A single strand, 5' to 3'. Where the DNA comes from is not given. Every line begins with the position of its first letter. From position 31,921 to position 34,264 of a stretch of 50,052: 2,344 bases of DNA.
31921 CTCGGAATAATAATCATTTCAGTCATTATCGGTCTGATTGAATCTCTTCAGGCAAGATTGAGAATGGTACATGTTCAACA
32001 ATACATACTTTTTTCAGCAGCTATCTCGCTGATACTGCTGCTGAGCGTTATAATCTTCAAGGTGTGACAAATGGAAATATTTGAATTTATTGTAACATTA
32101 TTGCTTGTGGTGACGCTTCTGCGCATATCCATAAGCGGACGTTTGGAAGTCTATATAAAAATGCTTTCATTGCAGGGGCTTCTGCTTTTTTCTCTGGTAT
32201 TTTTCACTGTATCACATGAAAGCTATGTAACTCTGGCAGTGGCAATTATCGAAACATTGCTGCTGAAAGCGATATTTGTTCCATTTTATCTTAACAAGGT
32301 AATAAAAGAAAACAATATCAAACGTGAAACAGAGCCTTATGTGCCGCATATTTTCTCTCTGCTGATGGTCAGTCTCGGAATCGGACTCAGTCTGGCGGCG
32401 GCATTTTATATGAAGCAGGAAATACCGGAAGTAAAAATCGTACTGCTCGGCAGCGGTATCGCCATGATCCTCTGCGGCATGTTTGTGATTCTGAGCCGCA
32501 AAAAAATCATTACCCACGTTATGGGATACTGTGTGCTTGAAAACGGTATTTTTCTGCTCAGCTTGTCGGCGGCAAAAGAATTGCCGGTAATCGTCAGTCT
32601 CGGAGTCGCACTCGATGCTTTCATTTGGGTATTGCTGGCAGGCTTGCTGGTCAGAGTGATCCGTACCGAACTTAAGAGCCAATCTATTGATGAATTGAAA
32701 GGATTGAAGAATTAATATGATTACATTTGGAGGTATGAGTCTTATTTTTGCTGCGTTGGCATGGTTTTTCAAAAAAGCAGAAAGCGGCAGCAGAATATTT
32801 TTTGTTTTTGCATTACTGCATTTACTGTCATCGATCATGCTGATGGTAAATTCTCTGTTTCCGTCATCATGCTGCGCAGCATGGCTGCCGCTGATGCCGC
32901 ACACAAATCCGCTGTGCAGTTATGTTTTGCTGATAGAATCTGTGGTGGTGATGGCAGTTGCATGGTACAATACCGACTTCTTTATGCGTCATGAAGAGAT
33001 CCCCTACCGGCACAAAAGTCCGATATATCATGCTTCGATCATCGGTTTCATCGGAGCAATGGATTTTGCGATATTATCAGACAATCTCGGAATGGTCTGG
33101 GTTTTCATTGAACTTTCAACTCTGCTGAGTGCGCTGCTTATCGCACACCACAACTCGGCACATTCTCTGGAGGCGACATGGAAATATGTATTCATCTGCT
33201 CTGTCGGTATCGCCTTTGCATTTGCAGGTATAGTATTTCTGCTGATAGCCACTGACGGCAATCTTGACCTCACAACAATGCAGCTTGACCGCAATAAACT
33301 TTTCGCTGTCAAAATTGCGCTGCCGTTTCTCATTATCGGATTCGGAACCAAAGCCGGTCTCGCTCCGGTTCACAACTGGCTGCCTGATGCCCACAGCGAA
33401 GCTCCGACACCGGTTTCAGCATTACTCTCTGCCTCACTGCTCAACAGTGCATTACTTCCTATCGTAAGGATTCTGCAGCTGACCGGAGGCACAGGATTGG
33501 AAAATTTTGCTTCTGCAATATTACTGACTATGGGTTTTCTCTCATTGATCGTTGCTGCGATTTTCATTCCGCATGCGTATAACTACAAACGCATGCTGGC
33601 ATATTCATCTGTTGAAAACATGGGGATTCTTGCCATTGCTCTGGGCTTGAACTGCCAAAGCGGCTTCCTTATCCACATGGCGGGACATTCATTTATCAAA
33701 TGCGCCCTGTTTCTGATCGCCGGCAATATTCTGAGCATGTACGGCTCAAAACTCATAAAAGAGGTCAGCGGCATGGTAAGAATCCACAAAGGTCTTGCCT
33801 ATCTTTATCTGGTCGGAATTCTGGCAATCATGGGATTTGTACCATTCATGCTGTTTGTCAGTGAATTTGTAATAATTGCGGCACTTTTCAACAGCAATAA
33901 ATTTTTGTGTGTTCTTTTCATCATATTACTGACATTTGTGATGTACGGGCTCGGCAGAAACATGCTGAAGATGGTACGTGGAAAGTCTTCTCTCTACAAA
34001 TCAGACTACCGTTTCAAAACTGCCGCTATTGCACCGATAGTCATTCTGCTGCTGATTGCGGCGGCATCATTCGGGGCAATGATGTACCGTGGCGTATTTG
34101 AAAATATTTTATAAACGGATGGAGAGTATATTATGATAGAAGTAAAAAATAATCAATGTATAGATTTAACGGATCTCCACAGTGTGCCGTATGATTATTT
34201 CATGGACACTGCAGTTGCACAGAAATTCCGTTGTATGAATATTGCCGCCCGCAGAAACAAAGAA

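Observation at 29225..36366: Hyf/Hyc-type complex-I-like operon whose catalytic subunit has lost the [NiFe] site (Ehr-like complex of unknown function)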

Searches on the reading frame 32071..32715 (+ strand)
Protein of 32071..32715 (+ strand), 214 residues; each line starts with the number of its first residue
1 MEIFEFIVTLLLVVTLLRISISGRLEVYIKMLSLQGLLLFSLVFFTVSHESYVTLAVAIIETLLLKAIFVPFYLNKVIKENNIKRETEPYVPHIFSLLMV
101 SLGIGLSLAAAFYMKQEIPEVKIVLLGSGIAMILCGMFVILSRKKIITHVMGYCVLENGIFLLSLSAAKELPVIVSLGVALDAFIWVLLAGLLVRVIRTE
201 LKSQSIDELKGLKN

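Call 3: search_protein_families(library=pfam, proteins=[window:32071-32715:+])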
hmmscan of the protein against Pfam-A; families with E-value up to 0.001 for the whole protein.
window:32071-32715:+ (214 aa): 1 family
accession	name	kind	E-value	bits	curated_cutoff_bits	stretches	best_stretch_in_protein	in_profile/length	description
PF00420.29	Oxidored_q2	-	8.2e-07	29.1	26.1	1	128-213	5-94/95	NADH-ubiquinone/plastoquinone oxidoreductase chain 4L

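Call 4: search_protein_families(library=ncbifam, proteins=[window:32071-32715:+])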
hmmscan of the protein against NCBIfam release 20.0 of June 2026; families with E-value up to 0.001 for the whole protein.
window:32071-32715:+ (214 aa): 1 family
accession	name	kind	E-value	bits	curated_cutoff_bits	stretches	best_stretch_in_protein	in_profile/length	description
NF008556.0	PRK11492.1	equivalog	1.3e-18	67.6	136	1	2-213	5-215/216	hydrogenase 4 membrane subunit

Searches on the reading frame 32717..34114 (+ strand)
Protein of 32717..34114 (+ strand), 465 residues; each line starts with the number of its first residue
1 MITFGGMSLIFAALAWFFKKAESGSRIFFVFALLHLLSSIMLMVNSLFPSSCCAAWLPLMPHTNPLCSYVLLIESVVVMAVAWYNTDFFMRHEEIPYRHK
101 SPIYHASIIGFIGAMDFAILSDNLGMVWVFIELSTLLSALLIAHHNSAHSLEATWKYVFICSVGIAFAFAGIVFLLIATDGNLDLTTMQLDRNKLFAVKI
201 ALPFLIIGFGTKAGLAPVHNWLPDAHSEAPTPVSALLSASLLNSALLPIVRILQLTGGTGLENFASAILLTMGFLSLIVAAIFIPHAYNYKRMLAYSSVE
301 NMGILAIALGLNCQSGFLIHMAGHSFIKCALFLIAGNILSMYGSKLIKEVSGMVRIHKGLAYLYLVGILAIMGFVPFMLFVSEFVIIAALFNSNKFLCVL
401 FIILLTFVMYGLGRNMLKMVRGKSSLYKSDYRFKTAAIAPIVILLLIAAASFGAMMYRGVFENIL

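Call 3: search_protein_families(library=pfam, proteins=[window:32717-34114:+])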
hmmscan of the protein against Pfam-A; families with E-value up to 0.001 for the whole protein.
window:32717-34114:+ (465 aa): 1 family
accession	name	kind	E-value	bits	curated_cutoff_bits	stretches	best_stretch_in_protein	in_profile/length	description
PF00361.26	Proton_antipo_M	-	7e-44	150.6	21.5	1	121-406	1-291/294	NADH:quinone oxidoreductase/Mrp antiporter, TM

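Call 4: search_protein_families(library=ncbifam, proteins=[window:32717-34114:+])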
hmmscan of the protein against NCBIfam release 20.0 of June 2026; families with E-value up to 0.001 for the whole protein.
window:32717-34114:+ (465 aa): 71 families (the best 25 are shown)
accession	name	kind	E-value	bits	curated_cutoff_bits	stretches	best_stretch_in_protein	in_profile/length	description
NF005045.0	PRK06458.1-5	equivalog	1.6e-77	261.6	543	1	9-448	12-460/484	hydrogenase 4 subunit F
NF005044.0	PRK06458.1-4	equivalog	9.9e-77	258.9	610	1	29-455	39-478/531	hydrogenase 4 subunit F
NF005041.0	PRK06458.1-1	equivalog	4.6e-65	220.6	951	1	58-449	67-473/526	hydrogenase 4 subunit F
NF005043.0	PRK06458.1-3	equivalog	9.1e-65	219.5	533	1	22-448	30-463/483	hydrogenase 4 subunit F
NF005042.0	PRK06458.1-2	equivalog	3.3e-63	214.3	437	1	68-443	62-426/439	hydrogenase 4 subunit F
NF006427.0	PRK08676.1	equivalog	6.6e-63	213.3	511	1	30-456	32-468/486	hydrogenase membrane subunit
NF005086.0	PRK06521.1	equivalog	3.6e-47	161.2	667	1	31-400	39-424/669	hydrogenase 4 subunit B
NF006418.0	PRK08667.1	equivalog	3.6e-38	131.5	794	1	29-408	39-426/644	hydrogenase membrane subunit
NF006241.0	PRK08377.1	equivalog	1.4e-37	129.8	645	1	69-447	82-453/494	NADH dehydrogenase subunit N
NF005097.0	PRK06525.1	equivalog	2e-36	125.7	430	1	64-445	75-465/480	hydrogenase 4 subunit D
NF009305.0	PRK12662.1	equivalog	9.7e-36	123.5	700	1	70-428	82-444/492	putative monovalent cation/H+ antiporter subunit D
NF006240.0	PRK08376.1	subfamily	2e-33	116.1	662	1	65-447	90-484/521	putative monovalent cation/H+ antiporter subunit D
NF009287.0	PRK12647.1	equivalog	2.7e-33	115.5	937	1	69-406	81-414/773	putative monovalent cation/H+ antiporter subunit A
NF005140.0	PRK06589.1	equivalog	3.5e-32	111.8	470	1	61-406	79-424/489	putative monovalent cation/H+ antiporter subunit D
TIGR01972.1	NDH_I_M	subfamily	1e-31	110.1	263.8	1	98-437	103-452/486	NADH-quinone oxidoreductase subunit M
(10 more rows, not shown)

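Call 36: search_solved_structures(query=window:32717-34114:+, show_alignments=2, max_evalue=1e-20)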
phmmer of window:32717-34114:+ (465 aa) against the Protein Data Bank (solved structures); distinct sequences matched with E-value up to 1e-20: 3.
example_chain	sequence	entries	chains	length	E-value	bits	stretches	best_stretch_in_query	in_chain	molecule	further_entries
6u8y_H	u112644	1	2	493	5.6e-28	101.8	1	111-447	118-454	NADH dehydrogenase subunit N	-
6cfw_H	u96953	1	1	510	3.8e-27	99.1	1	76-444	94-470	Monovalent cation/H+ antiporter subunit D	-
7qru_D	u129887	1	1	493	1.6e-22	83.8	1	89-447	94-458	Na+/H+ antiporter subunit D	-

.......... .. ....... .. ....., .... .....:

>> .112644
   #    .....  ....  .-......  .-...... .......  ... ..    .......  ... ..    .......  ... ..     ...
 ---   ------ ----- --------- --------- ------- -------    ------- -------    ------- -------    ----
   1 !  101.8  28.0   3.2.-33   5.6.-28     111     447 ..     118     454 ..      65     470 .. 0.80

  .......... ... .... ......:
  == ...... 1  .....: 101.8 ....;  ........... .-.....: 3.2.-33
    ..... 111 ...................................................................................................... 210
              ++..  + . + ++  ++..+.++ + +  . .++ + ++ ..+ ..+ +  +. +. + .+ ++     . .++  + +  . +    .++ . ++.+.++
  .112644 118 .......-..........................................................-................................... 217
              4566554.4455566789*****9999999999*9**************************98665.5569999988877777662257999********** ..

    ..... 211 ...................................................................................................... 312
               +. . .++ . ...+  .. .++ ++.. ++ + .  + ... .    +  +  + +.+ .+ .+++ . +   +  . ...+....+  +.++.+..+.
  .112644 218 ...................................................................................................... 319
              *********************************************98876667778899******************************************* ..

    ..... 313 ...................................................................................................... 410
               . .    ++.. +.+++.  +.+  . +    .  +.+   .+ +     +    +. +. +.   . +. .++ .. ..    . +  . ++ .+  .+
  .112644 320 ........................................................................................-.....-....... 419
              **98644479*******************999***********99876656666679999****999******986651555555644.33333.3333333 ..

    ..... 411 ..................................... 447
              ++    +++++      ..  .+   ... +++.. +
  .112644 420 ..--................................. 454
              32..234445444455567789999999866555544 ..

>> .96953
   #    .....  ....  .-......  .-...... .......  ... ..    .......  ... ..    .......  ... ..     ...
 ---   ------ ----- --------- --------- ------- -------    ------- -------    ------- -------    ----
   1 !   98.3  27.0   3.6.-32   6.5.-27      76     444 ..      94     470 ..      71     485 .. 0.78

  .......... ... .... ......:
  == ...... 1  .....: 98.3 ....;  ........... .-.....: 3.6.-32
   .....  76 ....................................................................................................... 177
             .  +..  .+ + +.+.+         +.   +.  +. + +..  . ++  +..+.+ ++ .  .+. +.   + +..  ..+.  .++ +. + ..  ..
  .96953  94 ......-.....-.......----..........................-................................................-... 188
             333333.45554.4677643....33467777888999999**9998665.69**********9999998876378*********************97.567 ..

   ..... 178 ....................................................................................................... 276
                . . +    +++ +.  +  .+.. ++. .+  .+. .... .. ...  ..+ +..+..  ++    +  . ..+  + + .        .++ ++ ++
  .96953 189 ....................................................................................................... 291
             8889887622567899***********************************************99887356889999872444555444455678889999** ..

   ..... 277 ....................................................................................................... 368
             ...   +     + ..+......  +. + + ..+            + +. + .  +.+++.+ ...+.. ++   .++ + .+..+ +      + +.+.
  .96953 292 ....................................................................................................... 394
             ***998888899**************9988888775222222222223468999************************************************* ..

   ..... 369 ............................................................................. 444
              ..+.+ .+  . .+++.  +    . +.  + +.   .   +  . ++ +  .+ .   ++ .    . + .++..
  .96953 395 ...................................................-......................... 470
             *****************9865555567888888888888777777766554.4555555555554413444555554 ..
